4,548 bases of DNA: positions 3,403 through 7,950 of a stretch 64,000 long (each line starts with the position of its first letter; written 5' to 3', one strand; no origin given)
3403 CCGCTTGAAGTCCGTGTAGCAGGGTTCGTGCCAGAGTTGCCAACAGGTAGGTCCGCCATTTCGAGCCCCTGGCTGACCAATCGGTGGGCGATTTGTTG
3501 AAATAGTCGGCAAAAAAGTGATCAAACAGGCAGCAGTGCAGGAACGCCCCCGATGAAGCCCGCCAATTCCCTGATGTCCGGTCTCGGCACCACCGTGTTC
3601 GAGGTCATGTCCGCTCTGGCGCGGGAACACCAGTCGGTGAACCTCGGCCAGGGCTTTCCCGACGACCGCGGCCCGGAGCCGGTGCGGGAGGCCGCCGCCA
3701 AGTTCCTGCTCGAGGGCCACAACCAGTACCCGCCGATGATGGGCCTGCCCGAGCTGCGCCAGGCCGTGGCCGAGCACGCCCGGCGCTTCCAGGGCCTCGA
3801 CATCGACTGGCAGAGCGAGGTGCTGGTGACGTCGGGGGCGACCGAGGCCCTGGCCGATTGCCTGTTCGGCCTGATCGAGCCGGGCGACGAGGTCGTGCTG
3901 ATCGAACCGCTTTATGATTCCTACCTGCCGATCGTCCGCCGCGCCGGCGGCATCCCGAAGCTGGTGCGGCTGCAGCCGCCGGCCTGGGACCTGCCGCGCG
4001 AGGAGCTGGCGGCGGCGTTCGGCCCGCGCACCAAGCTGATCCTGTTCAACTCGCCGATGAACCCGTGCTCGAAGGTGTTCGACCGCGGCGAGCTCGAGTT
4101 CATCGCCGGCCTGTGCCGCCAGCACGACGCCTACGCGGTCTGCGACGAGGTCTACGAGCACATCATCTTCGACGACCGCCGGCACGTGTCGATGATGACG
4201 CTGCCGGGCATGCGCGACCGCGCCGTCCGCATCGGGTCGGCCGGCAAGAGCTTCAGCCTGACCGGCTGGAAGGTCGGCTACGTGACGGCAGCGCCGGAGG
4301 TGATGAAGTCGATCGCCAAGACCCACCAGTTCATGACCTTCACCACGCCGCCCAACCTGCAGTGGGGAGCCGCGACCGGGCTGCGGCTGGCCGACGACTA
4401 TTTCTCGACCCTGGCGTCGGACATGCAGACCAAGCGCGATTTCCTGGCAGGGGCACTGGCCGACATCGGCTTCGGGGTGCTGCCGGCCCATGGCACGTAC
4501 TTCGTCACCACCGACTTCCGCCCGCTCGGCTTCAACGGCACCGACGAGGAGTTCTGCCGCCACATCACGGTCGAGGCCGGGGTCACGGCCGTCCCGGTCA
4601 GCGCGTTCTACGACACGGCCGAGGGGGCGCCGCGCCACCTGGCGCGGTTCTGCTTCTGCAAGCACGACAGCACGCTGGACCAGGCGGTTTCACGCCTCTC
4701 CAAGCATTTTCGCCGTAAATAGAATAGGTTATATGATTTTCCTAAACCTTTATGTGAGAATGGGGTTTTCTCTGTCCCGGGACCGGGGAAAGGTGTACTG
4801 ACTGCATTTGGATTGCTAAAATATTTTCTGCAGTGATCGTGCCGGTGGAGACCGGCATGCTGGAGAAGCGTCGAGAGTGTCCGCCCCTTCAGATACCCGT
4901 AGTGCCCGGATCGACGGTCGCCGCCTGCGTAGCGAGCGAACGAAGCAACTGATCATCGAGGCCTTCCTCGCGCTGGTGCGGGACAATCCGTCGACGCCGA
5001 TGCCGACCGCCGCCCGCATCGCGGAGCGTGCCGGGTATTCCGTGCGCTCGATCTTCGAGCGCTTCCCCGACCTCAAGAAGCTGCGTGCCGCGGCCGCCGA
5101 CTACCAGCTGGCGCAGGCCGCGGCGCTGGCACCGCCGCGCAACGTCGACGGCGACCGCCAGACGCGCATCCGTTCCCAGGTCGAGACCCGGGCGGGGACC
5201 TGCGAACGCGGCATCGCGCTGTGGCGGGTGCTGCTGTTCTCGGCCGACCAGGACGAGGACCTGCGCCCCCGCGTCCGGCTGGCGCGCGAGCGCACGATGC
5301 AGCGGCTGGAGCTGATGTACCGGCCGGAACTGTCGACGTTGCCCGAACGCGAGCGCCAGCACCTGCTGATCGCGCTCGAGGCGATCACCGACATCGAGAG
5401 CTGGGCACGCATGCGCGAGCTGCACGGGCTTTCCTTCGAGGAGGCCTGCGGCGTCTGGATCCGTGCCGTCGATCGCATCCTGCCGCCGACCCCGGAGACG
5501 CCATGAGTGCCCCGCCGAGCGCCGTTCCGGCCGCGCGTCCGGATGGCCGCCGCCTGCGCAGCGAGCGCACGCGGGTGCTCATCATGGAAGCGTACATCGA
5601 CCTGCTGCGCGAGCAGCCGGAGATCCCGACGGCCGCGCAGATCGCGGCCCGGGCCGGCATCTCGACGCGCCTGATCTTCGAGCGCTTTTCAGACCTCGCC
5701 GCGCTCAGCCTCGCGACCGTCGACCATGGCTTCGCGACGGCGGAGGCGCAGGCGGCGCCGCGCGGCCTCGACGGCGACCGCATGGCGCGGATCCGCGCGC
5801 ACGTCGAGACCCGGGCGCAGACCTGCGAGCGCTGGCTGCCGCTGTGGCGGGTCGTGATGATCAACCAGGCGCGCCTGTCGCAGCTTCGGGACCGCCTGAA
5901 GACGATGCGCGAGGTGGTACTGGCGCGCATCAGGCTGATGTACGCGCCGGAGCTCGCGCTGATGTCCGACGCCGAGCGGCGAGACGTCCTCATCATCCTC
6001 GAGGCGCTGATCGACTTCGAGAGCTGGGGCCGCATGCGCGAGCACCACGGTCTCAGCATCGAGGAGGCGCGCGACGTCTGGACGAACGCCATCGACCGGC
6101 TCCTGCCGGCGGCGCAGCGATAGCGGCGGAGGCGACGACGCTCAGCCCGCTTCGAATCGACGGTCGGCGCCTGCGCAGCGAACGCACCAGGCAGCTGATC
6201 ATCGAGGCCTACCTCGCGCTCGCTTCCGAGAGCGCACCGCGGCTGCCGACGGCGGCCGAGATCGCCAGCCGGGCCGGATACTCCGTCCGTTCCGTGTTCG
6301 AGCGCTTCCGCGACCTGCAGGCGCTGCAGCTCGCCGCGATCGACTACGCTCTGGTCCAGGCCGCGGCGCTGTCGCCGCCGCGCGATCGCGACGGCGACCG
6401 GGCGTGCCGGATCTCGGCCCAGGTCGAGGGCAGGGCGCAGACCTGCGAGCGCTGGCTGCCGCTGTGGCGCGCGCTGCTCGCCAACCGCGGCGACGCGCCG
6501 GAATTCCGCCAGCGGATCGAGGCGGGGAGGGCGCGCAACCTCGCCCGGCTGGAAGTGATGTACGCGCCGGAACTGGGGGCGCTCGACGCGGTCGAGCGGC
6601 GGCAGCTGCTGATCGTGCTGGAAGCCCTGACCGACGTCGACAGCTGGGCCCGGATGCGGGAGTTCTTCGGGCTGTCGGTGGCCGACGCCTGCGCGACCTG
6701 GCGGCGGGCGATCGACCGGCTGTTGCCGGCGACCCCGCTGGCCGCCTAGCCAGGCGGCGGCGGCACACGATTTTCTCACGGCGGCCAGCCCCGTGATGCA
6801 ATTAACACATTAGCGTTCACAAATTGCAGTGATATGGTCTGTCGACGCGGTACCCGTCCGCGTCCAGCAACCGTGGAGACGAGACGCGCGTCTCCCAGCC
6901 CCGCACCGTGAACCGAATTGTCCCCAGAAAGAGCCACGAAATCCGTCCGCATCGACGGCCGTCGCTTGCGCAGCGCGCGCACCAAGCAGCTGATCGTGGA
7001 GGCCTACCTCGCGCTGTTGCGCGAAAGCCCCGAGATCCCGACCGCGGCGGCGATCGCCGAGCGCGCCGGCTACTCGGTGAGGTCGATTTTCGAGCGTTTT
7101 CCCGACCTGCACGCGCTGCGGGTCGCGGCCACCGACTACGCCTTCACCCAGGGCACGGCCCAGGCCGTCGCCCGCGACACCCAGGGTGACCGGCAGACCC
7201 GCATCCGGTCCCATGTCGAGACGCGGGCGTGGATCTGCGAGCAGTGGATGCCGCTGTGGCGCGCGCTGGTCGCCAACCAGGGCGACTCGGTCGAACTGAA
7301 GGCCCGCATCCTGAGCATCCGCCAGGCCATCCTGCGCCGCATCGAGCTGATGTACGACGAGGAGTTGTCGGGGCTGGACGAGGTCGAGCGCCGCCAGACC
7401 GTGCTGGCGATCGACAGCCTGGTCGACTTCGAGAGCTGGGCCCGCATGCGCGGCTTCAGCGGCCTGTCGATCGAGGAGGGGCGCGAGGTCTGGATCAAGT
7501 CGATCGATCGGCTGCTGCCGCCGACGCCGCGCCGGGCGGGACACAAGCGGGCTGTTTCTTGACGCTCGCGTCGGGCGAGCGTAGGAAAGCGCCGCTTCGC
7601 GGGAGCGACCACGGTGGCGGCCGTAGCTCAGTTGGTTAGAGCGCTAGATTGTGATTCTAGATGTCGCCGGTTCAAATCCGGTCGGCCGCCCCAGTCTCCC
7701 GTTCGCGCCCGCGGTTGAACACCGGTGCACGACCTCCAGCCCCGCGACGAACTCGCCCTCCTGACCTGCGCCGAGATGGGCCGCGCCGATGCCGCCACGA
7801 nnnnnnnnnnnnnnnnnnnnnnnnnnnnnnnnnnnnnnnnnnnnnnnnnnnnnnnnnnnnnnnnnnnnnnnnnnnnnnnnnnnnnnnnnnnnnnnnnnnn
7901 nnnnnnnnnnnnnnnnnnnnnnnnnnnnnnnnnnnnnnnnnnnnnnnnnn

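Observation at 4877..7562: Tandem array of four paralogous TetR-like regulators with no adjacent target: possible combinatorial heterodimer sensor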

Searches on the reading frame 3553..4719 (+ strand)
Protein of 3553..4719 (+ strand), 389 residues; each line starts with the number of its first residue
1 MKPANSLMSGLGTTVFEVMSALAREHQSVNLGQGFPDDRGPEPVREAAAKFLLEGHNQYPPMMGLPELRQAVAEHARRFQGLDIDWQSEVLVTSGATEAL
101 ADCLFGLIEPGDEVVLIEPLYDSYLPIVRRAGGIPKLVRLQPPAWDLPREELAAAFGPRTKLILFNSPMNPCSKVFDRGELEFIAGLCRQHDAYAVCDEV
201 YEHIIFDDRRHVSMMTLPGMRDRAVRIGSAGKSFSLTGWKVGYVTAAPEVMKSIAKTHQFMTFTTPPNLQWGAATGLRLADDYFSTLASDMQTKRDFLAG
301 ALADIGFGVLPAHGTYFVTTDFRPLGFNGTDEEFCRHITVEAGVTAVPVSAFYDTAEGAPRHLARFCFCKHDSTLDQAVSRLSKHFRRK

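Call 5: search_protein_families(library=pfam, proteins=[window:3553-4719:+], max_evalue=0.01)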
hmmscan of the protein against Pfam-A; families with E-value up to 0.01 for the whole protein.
window:3553-4719:+ (389 aa): 3 families
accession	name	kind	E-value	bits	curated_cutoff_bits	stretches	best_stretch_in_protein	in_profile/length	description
PF00155.27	Aminotran_1_2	-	1.1e-57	196.4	19.7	1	29-382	4-361/361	Aminotransferase class I and II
PF01053.26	Cys_Met_Meta_PP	-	1.1e-06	27.9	27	1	90-200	71-175/381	Cys/Met metabolism PLP-dependent enzyme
PF00266.25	Aminotran_5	-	0.0075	15.7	21.5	0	82-200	56-177/371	Aminotransferase class-V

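Call 70: find_related_loci(query=window:3553-4719:+, collection=genome_contigs, flank=5000)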
Query window:3553-4719:+ (389 aa) in genome_contigs; peptide patterns used: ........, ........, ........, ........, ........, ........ (x = any residue, [..] = any of these).
461 stretches matched a pattern; 435 encode a relative of the query (tblastn E <= 1e-3); the best 80 are kept; 80 distinct loci.
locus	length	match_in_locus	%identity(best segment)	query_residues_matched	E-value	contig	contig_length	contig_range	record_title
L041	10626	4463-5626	93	1-388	0e+0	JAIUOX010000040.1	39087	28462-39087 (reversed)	MAG: Proteobacteria bacterium isolate REYR1 spades-bin.99~NODE_1668_length_39087_cov_1.51491, whole genome shotgun seque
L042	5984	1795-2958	88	1-388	0e+0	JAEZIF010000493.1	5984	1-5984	MAG: Proteobacteria bacterium isolate OH_CDB_172 k127_1085063, whole genome shotgun sequence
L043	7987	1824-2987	87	1-388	0e+0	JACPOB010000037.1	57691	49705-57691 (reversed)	MAG: Rhodospirillales bacterium isolate NC_groundwater_590_Pr5_B-0.1um_66_106 alan_book_18_scaffold_178062, whole genome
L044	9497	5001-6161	88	1-387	0e+0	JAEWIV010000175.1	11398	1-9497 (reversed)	MAG: Proteobacteria bacterium isolate OH_PBrB_125 k127_179240, whole genome shotgun sequence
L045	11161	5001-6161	87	1-388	0e+0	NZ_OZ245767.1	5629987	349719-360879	MAG: Reyranella sp. isolate d6c96d0b-8d00-4f59-9536-c1456362ed19 chromosome 1, complete sequence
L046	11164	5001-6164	87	1-388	0e+0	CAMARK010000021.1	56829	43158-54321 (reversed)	MAG: Reyranella massiliensis 521 isolate LH-02apr19-128 genome assembly, contig: LH-02apr19-C848, whole genome shotgun s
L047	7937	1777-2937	87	1-388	0e+0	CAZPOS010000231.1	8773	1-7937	MAG TPA_asm: uncultured Reyranella sp. isolate SRP294416_co1_138 genome assembly, contig: NODE_18233_length_8773_cov_8.3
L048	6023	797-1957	87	1-387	0e+0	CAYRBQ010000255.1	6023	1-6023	MAG TPA_asm: uncultured Reyranella sp. isolate SRP287051_co1_121 genome assembly, contig: NODE_15868_length_6023_cov_7.8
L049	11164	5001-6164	87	1-388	0e+0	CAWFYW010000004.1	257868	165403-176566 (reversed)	MAG: uncultured Alphaproteobacteria bacterium isolate MFD05442.bin.1.140 genome assembly, contig: contig_13185, whole ge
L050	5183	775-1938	87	1-388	0e+0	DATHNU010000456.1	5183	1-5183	MAG TPA_asm: Reyranella sp. isolate SMAG_U12666 k141_91942, whole genome shotgun sequence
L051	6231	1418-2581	86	1-388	0e+0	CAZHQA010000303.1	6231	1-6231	MAG TPA_asm: uncultured Reyranella sp. isolate binchicken_co50_192 genome assembly, contig: NODE_17930_length_6231_cov_8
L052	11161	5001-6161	87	1-388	0e+0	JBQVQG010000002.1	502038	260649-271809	MAG: Reyranella sp. isolate CZ0106C_1 NODE_2_length_502038_cov_5.820946, whole genome shotgun sequence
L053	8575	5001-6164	87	1-388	0e+0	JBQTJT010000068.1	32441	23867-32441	MAG: Reyranella sp. isolate SAW166 c_000000256924, whole genome shotgun sequence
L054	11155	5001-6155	87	1-386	0e+0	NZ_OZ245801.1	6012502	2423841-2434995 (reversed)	MAG: Reyranella sp. isolate 1b7baf7f-a1bb-461f-a1bd-400e2722d697 chromosome 1, complete sequence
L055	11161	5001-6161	87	1-388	0e+0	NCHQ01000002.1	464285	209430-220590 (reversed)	MAG: Rhodospirillales bacterium 24-66-33 04302015_24_scaffold_4, whole genome shotgun sequence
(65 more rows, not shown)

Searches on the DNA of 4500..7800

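Call 12: search_rna_families(source=window, start=4500, end=7800, threshold=evalue, max_evalue=1)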
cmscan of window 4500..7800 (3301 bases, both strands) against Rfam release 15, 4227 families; matches with E-value up to 1: 2.
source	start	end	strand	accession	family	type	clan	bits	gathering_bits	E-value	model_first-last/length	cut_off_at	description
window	7617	7690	+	RF00005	tRNA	Gene; tRNA;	CL00001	71.7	29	5.5e-15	1-71/71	no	tRNA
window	7617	7691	-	RF04354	Plastid-ycf2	Cis-reg;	-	29.3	65.7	0.0029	1-75/75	no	Plastid-ycf2 5UTR RNA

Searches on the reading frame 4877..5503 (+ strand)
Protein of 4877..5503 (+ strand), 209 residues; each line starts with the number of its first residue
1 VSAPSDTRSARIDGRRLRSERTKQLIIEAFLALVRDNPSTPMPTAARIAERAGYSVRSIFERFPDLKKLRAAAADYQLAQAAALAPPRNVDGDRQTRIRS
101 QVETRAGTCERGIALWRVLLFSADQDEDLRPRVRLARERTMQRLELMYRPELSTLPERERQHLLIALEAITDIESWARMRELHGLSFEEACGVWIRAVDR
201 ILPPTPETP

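Call 5: search_protein_families(library=pfam, proteins=[window:4877-5503:+], max_evalue=0.01)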
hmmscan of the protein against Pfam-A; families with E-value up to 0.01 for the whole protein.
window:4877-5503:+ (209 aa): 1 family
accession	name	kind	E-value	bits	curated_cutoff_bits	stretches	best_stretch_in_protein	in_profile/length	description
PF00440.29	TetR_N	-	0.0038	17.4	24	1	44-69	18-43/47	Bacterial regulatory proteins, tetR family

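Call 6: search_protein_families(library=ncbifam, proteins=[window:4877-5503:+], max_evalue=0.01)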
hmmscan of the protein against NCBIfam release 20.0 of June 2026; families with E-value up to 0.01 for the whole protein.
window:4877-5503:+ (209 aa): 1 family
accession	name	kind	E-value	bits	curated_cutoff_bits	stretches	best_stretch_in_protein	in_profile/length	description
NF011572.0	PRK14996.1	equivalog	0.0042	17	144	1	18-138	5-123/192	TetR family transcriptional regulator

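Call 9: find_homologous_proteins(query=window:4877-5503:+, max_evalue=0.00001)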
Query window:4877-5503:+ (209 aa): 2629 proteins with E <= 0.00001 among 8000 candidates; the best 120 are listed.
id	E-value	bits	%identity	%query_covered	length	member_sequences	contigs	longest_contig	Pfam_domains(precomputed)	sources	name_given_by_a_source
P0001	1.2e-122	425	96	99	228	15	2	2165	-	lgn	-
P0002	3.2e-121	420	94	99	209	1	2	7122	-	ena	-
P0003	1.7e-120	418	92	100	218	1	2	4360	-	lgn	-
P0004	9.4e-118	409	91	100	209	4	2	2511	-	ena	-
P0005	8.2e-116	403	91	99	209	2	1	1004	-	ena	-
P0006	4.1e-115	400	89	99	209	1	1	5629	-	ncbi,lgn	-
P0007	7.1e-115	400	90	99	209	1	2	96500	-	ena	-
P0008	1.8e-112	392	86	100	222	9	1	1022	-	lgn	-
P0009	1.3e-111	389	85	100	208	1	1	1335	-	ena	-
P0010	1.6e-111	389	84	97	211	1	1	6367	-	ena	-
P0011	1.9e-111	389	87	99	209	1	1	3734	-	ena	-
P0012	2.2e-111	388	86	99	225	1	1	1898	-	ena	-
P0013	2.5e-111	388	84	99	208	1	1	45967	-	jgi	-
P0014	2.9e-111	388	86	99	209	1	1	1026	-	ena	-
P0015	4.9e-111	387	85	100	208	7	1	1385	-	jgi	jgi:AcrR family transcriptional regulator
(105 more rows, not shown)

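Call 27: search_solved_structures(query=A1, max_evalue=1, show_alignments=2)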
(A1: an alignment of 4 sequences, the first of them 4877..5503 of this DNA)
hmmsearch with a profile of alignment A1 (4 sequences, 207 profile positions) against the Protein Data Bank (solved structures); distinct sequences matched with E-value up to 1: 12.
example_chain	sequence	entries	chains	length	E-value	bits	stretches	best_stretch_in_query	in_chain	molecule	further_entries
2oer_A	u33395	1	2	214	0.0044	20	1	9-67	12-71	Probable transcriptional regulator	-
3c07_A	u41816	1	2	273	0.028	17.4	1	13-84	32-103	Putative tetR-family transcriptional regulator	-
2dg7_A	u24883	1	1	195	0.12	15.4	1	29-67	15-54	putative transcriptional regulator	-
3egq_A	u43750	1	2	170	0.19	14.7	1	25-89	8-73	TetR family Transcriptional regulator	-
2o7t_A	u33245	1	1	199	0.32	13.9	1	21-77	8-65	Transcriptional regulator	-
3bhq_A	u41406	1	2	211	0.43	13.5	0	11-67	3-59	Transcriptional regulator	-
6o6p_A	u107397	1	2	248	0.52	13.2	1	6-119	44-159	TetR family transcriptional regulator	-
2guh_A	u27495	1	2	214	0.56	13.1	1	19-96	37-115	Putative TetR-family transcriptional regulator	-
3cjd_A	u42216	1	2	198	0.56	13.1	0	42-118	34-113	Transcriptional regulator, TetR family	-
3ppb_A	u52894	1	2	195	0.71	12.8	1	18-67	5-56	putative tetR family transcription regulator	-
2qib_A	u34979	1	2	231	0.79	12.7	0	15-73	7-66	tetR-family transcriptional regulator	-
3cdl_A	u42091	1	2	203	0.82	12.6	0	20-67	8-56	Transcriptional regulator AefR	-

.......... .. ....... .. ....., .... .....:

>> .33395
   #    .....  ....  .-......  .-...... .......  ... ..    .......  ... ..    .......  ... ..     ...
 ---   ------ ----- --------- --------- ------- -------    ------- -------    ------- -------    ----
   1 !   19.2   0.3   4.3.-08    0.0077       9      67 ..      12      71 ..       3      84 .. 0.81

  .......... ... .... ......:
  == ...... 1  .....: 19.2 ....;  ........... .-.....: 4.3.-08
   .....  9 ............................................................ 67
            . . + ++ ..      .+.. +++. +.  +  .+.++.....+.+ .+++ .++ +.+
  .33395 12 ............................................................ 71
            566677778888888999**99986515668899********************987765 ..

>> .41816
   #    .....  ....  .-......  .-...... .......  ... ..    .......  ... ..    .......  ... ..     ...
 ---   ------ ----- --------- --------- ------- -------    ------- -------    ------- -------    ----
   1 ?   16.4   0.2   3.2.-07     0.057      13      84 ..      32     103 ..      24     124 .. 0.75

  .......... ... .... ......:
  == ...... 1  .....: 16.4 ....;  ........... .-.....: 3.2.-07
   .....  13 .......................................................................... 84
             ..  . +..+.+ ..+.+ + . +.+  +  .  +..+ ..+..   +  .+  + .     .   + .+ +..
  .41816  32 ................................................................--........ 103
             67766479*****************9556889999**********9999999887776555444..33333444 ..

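Call 47: predict_structure(alignment_id=A2)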
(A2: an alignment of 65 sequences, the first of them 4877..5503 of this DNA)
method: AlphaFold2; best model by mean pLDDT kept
length: 209 residues; sequences in the alignment: 65
mean_pLDDT: 91.1   pTM: 0.81
mean pLDDT of the five models: 91.1, 91.1, 91.0, 89.9, 89.4
residues with pLDDT >= 90: 162; 70-90: 33; 50-70: 5; < 50: 9
segments of 3 or more residues with pLDDT < 50: 1-8
pLDDT, mean of each block of 10 residues (from residue 1): 47 80 96 87 94 97 95 93 91 97 96 89 88 93 96 97 97 96 97 98 85
secondary structure, 60 per line:
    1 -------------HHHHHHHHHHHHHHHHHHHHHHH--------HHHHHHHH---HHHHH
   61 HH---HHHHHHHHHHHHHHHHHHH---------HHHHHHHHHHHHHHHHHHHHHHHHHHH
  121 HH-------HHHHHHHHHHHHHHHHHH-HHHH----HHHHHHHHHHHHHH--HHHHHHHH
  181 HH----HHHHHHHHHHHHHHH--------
elements in order: H14-36 H45-52 H56-62 H66-84 H94-122 H130-147 H149-152 H157-170 H173-182 H187-201

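Call 51: fold_search(model_id=the predicted structure, library=pdb)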
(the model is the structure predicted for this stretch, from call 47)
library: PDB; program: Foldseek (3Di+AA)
matches with E <= 10: 912; with E <= 0.001: 37
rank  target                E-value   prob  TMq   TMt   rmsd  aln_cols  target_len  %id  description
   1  5vl9_D                1.3e-04  1.00  0.62  0.68   4.4       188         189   16  Crystal structure of EilR in complex with eilO DNA element (released 2018-06-27)
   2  5vl9_B                2.0e-04  1.00  0.60  0.66   5.0       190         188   16  Crystal structure of EilR in complex with eilO DNA element (released 2018-06-27)
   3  2g3b_B                2.2e-04  1.00  0.68  0.75   3.3       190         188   18  Crystal structure of putative TetR-family transcriptional regulator from Rhodococcus sp. (released 2006-03-14)
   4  6o6o_B                2.4e-04  1.00  0.67  0.76   3.3       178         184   15  Structure of the regulator FasR from Mycobacterium tuberculosis (released 2020-03-11)
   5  2g3b_A                2.5e-04  1.00  0.65  0.70   4.0       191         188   18  Crystal structure of putative TetR-family transcriptional regulator from Rhodococcus sp. (released 2006-03-14)
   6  2dg8_A                2.6e-04  1.00  0.60  0.70   4.4       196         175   19  Crystal structure of the putative trasncriptional regulator SCO7518 from Streptomyces coelicolor A3(2) (released 2007-03-13)
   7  8ke8_B                3.1e-04  1.00  0.57  0.60   4.9       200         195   11  Crystal structure of TetR-type transcriptional factor NalC from P. aeruginosa (released 2023-09-20)
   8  3e7q_A                3.6e-04  1.00  0.65  0.65   7.1       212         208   18  The crystal structure of the putative transcriptional regulator from Pseudomonas aeruginosa PAO1 (released 2008-10-14)
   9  5vl9_A                3.8e-04  1.00  0.60  0.65   5.1       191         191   16  Crystal structure of EilR in complex with eilO DNA element (released 2018-06-27)
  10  4ich_A                4.0e-04  1.00  0.74  0.79   3.2       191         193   16  Crystal structure of a putative TetR family transcriptional regulator from Saccharomonospora viridis DSM 43017 (released 2013-01-02)
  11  8ke8_A                4.4e-04  1.00  0.64  0.66   4.3       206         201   11  Crystal structure of TetR-type transcriptional factor NalC from P. aeruginosa (released 2023-09-20)
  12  3hth_B                5.1e-04  1.00  0.58  0.68   4.2       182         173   18  Crystal structure of multidrug binding protein EbrR complexed with proflavin (released 2010-07-14)
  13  4jl3_D                5.1e-04  1.00  0.62  0.70   3.7       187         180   20  Crystal structure of ms6564-dna complex (released 2013-06-26)
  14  6o6p_B                5.6e-04  1.00  0.66  0.73   3.8       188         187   14  Structure of the regulator FasR from Mycobacterium tuberculosis in complex with DNA (released 2020-03-11)
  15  2dg8_C                5.6e-04  1.00  0.59  0.68   4.4       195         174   18  Crystal structure of the putative trasncriptional regulator SCO7518 from Streptomyces coelicolor A3(2) (released 2007-03-13)
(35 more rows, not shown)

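Call 59: search_protein_representatives(alignment_id=A1)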
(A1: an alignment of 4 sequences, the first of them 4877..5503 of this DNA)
Query: 4 sequences, 207 profile positions. Proteins with E-value up to 0.001 (for the whole library): 2864; up to 1e-10: 1344; up to 1e-30: 127. The best 150 are listed.
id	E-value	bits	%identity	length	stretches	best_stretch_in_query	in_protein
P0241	8.9e-98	342.5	-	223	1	4-205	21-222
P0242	1.2e-94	332.3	-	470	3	6-148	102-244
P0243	1.1e-78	280.2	-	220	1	2-206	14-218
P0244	6.9e-76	270.9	-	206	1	1-205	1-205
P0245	1.5e-72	260.1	-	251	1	4-166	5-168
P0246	3.8e-70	252.2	-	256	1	9-206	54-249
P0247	1.2e-66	240.7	-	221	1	9-206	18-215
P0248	2.8e-65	236.3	-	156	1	39-192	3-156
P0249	2.7e-64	233.1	-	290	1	11-202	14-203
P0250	4.1e-64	232.5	-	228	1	10-205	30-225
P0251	7.9e-64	231.6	-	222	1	6-202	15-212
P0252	4.0e-63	229.3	-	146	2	11-118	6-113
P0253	3.1e-62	226.3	-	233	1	7-204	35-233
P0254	2.1e-61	223.6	-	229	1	8-205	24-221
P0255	1.0e-60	221.4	-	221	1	9-205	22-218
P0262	3.1e-55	203.5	-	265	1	12-202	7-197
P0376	1.2e-29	119.9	-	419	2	11-200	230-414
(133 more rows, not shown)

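Call 61: search_solved_structures(query=P0376, max_evalue=0.01)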
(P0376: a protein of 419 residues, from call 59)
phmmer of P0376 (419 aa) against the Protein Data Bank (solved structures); distinct sequences matched with E-value up to 0.01: 23.
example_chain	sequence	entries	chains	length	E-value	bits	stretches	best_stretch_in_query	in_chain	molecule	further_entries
3bhq_A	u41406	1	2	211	6e-07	32.1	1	10-123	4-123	Transcriptional regulator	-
2q24_A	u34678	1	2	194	2e-06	30.4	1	15-100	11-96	Putative tetR family transcriptional regulator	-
3c07_A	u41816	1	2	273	4.8e-05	25.9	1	1-116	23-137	Putative tetR-family transcriptional regulator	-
3he0_A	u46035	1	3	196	8.7e-05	25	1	31-164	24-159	Transcriptional regulator, TetR family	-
2ras_A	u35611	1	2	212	0.00031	23.2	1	19-94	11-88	Transcriptional regulator, TetR family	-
2qwt_A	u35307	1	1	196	0.00071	22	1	238-328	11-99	Transcriptional regulator, TetR family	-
2oer_A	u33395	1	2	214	0.0014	21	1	13-65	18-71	Probable transcriptional regulator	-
6wp9_A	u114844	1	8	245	0.0017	20.8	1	8-77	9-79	AvaR1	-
2dg8_A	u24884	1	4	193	0.0017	20.8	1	17-290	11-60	putative tetR-family transcriptional regulatory protein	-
3c2b_A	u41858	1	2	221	0.0022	20.4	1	20-142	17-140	Transcriptional regulator, TetR family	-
1ui5_A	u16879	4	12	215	0.0023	20.4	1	13-71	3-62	A-factor receptor homolog | CprB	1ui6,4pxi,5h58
3cdl_A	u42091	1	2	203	0.0023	20.4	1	20-70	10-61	Transcriptional regulator AefR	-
6wp7_A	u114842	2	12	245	0.0027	20.1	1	9-77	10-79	AvaR1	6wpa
5xaz_A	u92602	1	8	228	0.0027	20.1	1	13-117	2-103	Gamma-butyrolactone receptor protein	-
5xay_A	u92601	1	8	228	0.003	20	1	13-118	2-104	Gamma-butyrolactone receptor protein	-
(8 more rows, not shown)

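Call 62: search_protein_families(library=pfam, proteins=[P0376, P0241, P0249, P0262], max_evalue=0.01)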
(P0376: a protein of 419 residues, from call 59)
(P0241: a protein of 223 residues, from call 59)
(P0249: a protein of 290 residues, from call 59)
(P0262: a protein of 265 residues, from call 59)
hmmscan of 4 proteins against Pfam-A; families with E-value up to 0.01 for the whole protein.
P0376 (419 aa): 4 families
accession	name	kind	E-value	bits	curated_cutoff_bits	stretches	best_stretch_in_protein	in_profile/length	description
PF00440.29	TetR_N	-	5.9e-17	61.6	24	2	33-69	11-47/47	Bacterial regulatory proteins, tetR family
PF12840.13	HTH_20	-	6.4e-05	23.3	27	0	17-59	2-39/51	Helix-turn-helix domain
PF13551.12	HTH_29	-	0.0038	17.7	28.1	0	247-286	2-39/64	Winged helix-turn helix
PF08279.18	HTH_11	-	0.0099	16.2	25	0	261-286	17-42/55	HTH domain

P0241 (223 aa): 1 family
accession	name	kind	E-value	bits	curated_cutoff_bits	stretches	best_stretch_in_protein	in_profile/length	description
PF00440.29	TetR_N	-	0.0061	16.8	24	1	59-84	18-43/47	Bacterial regulatory proteins, tetR family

P0249 (290 aa): 0 families

P0262 (265 aa): 0 families
